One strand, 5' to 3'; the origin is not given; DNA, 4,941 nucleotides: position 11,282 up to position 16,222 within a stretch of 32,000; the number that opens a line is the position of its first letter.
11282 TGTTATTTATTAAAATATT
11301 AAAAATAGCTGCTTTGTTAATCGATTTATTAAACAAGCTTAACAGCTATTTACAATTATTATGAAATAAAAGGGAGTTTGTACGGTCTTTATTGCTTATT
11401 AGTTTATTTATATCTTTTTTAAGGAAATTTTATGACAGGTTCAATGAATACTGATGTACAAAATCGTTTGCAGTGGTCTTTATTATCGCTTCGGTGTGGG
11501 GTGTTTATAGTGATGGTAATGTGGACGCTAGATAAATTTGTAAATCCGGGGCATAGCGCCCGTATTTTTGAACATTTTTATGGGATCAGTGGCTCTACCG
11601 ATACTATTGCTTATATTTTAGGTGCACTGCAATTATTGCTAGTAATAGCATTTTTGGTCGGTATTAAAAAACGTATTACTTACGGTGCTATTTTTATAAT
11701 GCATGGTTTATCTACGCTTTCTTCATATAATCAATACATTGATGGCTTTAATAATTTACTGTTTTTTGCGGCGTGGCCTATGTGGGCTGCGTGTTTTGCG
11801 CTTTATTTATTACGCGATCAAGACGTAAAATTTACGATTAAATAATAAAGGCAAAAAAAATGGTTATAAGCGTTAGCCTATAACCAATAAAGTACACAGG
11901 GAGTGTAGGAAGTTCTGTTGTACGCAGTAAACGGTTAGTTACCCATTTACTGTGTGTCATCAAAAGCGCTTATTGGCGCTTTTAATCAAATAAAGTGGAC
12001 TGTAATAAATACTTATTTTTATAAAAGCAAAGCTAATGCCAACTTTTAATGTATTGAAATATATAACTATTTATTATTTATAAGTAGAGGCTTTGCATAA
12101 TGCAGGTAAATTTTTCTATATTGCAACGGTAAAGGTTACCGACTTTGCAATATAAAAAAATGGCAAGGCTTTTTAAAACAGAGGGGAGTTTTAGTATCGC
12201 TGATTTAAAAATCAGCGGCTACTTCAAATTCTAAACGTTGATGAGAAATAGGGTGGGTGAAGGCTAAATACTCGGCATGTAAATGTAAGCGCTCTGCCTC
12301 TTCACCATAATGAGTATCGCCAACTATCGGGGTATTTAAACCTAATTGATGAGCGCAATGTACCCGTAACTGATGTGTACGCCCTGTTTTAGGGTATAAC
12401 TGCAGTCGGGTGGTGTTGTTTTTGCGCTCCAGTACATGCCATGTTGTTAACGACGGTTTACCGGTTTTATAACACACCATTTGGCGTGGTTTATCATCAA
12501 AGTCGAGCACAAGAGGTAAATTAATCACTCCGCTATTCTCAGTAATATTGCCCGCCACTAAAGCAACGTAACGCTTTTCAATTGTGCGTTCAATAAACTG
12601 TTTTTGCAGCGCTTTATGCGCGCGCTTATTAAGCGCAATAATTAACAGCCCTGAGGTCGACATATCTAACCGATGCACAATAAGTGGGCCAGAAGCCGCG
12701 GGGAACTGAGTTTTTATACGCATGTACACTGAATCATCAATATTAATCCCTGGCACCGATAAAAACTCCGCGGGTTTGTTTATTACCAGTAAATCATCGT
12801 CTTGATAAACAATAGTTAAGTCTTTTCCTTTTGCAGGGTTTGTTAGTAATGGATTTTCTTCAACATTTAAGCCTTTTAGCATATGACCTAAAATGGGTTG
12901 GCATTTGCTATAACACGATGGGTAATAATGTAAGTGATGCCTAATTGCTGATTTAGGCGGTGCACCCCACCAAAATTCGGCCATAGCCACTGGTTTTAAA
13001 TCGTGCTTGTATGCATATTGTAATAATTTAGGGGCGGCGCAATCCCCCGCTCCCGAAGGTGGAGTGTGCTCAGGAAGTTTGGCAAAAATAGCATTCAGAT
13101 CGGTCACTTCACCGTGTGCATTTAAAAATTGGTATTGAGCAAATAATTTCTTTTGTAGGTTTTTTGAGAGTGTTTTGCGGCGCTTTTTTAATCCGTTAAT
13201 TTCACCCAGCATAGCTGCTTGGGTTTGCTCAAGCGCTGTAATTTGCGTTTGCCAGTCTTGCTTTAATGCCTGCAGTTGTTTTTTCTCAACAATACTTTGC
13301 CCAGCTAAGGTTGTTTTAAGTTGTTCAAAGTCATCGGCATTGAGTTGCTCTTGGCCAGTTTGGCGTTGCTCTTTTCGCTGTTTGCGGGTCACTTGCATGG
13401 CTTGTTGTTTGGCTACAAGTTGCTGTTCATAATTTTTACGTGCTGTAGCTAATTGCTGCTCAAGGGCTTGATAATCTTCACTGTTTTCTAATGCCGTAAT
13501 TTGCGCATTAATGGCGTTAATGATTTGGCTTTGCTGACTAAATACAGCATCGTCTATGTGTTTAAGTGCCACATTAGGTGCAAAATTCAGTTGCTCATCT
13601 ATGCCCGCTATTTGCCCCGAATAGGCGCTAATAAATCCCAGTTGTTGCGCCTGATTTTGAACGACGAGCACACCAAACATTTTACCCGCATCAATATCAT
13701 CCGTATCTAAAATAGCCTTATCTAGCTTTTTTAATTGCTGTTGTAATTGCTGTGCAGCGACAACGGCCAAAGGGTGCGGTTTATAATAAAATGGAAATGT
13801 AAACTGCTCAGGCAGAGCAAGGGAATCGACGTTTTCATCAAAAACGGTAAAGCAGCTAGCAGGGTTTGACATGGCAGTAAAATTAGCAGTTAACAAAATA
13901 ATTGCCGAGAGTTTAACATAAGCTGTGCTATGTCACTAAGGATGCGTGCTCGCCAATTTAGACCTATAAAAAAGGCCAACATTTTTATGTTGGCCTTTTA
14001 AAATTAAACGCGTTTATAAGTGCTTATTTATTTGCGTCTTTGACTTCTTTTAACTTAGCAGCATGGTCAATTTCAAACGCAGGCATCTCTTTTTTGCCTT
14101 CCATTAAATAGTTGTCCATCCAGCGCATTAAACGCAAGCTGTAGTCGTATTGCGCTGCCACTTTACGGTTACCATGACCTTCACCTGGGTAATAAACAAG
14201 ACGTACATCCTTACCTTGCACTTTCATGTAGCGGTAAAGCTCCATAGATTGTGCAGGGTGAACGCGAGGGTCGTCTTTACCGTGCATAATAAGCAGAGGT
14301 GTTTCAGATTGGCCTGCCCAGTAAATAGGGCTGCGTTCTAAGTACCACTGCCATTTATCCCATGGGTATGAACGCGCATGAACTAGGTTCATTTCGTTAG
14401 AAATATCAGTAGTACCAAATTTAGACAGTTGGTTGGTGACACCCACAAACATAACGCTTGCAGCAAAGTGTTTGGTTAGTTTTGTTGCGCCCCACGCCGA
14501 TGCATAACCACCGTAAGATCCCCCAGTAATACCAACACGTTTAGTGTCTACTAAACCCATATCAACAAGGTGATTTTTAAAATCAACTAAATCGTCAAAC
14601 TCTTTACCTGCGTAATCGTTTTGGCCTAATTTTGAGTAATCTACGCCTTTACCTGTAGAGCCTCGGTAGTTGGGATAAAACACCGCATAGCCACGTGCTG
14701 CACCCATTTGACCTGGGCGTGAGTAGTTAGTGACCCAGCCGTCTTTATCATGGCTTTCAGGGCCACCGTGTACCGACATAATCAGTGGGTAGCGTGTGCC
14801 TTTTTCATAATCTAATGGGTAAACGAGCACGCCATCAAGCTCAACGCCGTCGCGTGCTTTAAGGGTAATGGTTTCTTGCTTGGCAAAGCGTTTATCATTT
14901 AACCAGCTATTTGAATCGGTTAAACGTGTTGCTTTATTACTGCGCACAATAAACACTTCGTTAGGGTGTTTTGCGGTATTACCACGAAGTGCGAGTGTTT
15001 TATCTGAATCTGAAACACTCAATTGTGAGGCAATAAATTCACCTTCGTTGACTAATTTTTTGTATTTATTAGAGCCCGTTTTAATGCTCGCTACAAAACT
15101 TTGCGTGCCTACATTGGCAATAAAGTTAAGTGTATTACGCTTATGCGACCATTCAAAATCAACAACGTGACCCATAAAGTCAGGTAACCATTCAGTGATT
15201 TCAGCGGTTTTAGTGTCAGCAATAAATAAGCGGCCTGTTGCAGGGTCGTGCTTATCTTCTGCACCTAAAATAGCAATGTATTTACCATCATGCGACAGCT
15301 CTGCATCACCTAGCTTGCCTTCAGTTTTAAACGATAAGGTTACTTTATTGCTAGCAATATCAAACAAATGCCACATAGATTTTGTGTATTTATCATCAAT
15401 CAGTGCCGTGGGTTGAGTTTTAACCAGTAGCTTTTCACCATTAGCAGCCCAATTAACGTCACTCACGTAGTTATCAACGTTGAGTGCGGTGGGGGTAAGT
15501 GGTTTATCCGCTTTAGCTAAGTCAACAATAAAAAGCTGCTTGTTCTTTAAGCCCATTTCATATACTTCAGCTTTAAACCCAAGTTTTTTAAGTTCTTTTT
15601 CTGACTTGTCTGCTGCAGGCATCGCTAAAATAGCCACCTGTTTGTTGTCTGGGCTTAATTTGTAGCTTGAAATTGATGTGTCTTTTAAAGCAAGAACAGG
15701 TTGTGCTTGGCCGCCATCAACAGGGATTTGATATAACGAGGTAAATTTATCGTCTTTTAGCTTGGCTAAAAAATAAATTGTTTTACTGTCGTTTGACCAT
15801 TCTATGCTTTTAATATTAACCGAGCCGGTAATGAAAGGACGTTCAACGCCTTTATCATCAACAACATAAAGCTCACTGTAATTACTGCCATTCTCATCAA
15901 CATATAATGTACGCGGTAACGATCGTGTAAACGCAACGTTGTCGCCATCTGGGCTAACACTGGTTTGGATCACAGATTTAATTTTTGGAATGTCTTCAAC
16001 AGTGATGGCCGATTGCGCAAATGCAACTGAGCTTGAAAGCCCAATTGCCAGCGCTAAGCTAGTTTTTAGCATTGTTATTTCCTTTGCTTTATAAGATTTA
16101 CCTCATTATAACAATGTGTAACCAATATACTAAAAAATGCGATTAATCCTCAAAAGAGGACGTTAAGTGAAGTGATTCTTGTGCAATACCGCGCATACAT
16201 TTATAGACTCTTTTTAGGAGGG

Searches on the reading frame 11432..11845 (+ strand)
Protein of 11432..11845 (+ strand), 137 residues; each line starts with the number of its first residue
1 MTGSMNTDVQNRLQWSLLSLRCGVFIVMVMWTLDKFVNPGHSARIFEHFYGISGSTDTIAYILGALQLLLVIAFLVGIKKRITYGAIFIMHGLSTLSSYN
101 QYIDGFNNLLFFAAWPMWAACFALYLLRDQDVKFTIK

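Call 27: search_protein_families(library=pfam, proteins=[window:11432-11845:+], max_evalue=1)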
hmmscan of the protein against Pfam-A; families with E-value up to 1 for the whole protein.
window:11432-11845:+ (137 aa): 4 families
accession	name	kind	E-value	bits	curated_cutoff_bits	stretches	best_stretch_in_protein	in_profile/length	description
PF07681.17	DoxX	-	8.7e-06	26.7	23.6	2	81-120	6-47/85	DoxX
PF07291.16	MauE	-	5.7e-05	23.9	27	1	14-93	2-82/128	Methylamine utilisation protein MauE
PF24709.1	DUF7670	-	0.17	12.7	29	1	7-115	2-89/118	Domain of unknown function (DUF7670)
PF04224.18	DUF417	-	0.81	9.7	27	0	55-97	82-127/175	Protein of unknown function, DUF417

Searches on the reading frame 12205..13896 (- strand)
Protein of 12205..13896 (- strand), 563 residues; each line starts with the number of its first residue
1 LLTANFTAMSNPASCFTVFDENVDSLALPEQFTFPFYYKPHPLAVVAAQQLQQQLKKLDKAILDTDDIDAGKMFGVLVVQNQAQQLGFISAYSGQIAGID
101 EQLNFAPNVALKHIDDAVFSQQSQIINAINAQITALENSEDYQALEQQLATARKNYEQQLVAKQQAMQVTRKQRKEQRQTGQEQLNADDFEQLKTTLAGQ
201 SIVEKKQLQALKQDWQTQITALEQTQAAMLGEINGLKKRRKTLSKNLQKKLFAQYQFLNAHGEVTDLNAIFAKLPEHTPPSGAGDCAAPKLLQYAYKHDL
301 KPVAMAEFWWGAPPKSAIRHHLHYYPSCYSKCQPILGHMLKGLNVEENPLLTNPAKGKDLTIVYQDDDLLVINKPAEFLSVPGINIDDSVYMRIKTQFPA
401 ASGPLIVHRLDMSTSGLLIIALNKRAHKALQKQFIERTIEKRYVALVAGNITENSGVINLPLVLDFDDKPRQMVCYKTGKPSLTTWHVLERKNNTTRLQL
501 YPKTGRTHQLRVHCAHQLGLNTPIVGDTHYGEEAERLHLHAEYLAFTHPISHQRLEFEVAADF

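Call 27: search_protein_families(library=pfam, proteins=[window:12205-13896:-], max_evalue=1)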
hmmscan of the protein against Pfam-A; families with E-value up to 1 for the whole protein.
window:12205-13896:- (563 aa): 2 families
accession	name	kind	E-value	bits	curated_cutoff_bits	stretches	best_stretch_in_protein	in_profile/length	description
PF00849.27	PseudoU_synth_2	-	4e-34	118.5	26.8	1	368-516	1-152/152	RNA pseudouridylate synthase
PF14632.11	SPT6_acidic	-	0.78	10.6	24.4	0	163-213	33-83/87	Acidic N-terminal SPT6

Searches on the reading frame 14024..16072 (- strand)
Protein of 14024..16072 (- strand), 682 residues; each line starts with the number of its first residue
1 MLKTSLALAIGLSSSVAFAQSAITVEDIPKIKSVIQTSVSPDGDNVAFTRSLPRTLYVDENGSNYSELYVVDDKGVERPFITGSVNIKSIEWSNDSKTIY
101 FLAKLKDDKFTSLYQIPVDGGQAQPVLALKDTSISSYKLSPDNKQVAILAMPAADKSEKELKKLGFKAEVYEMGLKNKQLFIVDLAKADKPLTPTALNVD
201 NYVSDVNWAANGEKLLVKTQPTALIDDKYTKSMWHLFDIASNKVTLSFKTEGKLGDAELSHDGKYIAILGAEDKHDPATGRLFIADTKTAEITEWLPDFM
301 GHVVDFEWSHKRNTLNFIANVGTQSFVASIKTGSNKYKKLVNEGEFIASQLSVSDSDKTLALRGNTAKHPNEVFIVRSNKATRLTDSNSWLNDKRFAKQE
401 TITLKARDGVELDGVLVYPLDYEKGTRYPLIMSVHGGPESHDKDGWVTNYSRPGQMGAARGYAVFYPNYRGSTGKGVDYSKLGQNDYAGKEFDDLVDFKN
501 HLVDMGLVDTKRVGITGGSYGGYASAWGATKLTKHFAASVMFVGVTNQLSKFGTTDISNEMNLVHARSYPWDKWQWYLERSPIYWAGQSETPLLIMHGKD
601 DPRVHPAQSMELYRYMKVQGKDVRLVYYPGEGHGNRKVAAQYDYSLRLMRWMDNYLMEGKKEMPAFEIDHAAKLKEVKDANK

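Call 53: search_protein_families(library=pfam, proteins=[window:14024-16072:-], max_evalue=0.0001)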
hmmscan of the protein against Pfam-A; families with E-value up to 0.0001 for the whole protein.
window:14024-16072:- (682 aa): 9 families
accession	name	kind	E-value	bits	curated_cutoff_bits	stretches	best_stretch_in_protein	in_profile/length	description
PF00326.27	Peptidase_S9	-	4.2e-44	151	22.6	1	456-656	9-210/213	Prolyl oligopeptidase family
PF20434.5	BD-FAE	-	2.2e-11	44.1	26.8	1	423-614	8-213/215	BD-FAE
PF00930.27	DPPIV_N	-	2.3e-10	40.2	22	0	54-145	249-342/354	Dipeptidyl peptidase IV (DPP IV) N-terminal region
PF01738.24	DLH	-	9.3e-09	35.6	21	1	458-635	38-188/217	Dienelactone hydrolase family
PF02129.25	Peptidase_S15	-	1.3e-06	28.8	23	0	408-546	1-130/262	X-Pro dipeptidyl-peptidase (S15 family)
PF02897.21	Peptidase_S9_N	-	1.5e-06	27.7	24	0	35-150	127-247/414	Prolyl oligopeptidase, N-terminal beta-propeller domain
PF12146.15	Hydrolase_4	-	4.3e-06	26.7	27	0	587-633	188-232/239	Serine aminopeptidase, S33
PF00561.26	Abhydrolase_1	-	1.3e-05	25.4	25.8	0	546-614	158-222/245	alpha/beta hydrolase fold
PF25174.1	Beta-prop_THOC3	-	1.7e-05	24.4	305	0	235-334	72-162/272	THOC3 beta-propeller domain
